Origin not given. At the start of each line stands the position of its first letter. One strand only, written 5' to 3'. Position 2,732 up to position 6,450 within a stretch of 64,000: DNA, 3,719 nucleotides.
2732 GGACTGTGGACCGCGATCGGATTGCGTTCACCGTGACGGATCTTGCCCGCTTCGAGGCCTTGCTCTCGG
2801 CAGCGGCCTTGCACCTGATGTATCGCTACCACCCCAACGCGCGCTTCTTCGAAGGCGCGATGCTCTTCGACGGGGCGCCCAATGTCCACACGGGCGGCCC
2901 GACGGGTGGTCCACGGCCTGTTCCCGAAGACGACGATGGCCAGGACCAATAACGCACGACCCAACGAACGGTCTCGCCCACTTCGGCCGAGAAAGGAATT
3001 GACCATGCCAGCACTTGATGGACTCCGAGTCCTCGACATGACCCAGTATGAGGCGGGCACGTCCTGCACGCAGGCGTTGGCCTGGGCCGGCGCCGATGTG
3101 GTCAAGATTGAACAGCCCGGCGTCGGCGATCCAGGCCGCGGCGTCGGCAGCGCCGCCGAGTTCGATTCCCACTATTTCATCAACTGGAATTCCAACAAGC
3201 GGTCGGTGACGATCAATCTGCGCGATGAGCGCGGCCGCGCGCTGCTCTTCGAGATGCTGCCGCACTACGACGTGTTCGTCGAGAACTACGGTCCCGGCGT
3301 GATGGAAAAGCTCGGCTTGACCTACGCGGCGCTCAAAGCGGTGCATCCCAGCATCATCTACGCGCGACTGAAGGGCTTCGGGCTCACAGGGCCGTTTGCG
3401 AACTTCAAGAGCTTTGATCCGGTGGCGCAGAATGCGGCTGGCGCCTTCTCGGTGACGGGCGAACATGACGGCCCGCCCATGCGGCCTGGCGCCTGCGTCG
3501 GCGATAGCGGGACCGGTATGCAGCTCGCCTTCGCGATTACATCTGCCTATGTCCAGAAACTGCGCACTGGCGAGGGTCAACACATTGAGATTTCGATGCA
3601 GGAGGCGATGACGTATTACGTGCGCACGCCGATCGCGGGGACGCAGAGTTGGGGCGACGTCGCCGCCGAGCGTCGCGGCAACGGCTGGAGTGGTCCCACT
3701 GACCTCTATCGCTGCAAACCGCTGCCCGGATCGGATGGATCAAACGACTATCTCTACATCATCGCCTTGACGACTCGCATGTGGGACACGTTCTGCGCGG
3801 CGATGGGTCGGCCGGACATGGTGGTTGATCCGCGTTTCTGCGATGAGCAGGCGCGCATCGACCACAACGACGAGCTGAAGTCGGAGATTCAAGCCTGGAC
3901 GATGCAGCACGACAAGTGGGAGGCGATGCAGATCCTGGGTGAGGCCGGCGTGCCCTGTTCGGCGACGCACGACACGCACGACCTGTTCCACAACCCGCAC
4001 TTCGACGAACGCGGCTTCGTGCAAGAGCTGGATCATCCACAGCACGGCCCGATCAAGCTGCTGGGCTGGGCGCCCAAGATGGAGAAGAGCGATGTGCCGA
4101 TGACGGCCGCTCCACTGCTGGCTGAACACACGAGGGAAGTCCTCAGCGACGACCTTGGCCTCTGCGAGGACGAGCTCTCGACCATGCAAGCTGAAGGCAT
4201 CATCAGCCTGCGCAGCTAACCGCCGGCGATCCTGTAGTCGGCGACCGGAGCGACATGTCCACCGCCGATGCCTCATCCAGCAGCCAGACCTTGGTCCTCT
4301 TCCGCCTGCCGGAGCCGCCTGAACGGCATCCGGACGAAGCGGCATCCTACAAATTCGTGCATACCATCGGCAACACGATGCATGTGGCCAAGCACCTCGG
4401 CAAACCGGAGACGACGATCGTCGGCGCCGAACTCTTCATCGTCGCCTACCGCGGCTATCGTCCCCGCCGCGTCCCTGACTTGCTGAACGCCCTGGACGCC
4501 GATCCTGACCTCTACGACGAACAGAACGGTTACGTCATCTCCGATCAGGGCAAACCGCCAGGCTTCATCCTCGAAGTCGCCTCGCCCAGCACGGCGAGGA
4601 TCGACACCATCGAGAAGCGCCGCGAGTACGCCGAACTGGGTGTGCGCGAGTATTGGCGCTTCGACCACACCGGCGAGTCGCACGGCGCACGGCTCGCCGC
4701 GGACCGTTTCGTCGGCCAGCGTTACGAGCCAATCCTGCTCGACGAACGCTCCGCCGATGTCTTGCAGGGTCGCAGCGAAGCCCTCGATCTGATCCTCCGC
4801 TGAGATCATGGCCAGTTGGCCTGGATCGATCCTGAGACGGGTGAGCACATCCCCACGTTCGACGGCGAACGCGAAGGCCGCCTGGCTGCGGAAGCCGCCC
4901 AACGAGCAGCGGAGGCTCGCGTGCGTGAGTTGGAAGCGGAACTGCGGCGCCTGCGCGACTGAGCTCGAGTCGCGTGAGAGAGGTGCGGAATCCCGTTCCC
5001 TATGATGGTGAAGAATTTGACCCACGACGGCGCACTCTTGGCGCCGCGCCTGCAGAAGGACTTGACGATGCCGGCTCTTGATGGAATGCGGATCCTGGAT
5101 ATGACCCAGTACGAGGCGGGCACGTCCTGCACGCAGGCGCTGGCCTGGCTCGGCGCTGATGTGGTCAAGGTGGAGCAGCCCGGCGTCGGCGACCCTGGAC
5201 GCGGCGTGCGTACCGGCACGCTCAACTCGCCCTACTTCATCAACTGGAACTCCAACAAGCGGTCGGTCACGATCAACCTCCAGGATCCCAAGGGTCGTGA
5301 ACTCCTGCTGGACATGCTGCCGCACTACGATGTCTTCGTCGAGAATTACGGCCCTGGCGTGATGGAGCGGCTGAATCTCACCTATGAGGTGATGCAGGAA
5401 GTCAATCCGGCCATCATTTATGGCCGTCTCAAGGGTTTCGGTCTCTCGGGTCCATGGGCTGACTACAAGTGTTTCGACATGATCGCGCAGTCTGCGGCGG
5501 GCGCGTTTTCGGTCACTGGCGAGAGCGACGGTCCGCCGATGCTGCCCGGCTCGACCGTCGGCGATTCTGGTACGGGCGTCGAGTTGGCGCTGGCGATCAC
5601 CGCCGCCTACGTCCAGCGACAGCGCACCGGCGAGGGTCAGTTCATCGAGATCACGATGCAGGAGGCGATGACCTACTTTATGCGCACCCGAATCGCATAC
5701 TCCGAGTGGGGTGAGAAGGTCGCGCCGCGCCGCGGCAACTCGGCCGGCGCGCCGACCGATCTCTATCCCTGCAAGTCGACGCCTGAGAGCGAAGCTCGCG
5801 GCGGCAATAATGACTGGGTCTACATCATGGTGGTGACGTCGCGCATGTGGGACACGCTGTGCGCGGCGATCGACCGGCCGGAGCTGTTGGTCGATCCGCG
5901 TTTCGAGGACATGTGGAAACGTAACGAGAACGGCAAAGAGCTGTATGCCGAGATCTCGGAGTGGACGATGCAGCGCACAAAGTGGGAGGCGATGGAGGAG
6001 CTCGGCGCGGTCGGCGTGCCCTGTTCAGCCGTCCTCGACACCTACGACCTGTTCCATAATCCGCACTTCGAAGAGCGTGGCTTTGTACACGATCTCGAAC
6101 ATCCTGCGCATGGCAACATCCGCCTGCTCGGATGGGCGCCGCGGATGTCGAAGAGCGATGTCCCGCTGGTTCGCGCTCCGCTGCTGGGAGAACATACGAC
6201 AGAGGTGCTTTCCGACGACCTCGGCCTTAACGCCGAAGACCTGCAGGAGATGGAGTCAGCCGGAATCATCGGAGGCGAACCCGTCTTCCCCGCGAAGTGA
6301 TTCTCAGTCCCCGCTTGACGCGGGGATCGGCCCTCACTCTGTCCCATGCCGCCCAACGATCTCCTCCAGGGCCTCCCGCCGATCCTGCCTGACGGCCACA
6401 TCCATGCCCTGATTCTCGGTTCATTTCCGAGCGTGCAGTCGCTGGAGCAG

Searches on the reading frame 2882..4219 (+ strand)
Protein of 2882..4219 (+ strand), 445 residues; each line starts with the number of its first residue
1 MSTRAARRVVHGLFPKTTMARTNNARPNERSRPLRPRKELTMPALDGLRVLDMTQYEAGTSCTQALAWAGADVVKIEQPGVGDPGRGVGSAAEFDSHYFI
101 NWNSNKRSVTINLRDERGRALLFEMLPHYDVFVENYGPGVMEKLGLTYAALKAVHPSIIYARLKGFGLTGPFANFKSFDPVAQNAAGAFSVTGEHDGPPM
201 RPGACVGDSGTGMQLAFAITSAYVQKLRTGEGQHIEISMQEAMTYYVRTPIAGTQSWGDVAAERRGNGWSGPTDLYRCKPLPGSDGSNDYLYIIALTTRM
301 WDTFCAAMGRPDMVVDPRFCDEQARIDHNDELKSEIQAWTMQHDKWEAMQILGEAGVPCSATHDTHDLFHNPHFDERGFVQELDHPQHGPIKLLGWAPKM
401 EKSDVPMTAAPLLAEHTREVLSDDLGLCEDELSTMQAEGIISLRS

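Call 61: search_protein_families(library=pfam, proteins=[window:2882-4219:+], max_evalue=0.00001)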
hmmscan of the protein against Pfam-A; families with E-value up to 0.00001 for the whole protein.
window:2882-4219:+ (445 aa): 1 family
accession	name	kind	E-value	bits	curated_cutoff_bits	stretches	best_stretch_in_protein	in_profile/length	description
PF02515.22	CoA_transf_3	-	2.1e-103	346.7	23.3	1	45-417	1-366/366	CoA-transferase family III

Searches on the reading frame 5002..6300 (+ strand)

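Call 61: search_protein_families(library=pfam, proteins=[window:5002-6300:+], max_evalue=0.00001)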
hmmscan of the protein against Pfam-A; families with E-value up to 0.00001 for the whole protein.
window:5002-6300:+ (432 aa): 1 family
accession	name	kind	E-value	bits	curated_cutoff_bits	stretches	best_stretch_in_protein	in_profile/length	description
PF02515.22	CoA_transf_3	-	3.7e-104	349.2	23.3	1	26-399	1-366/366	CoA-transferase family III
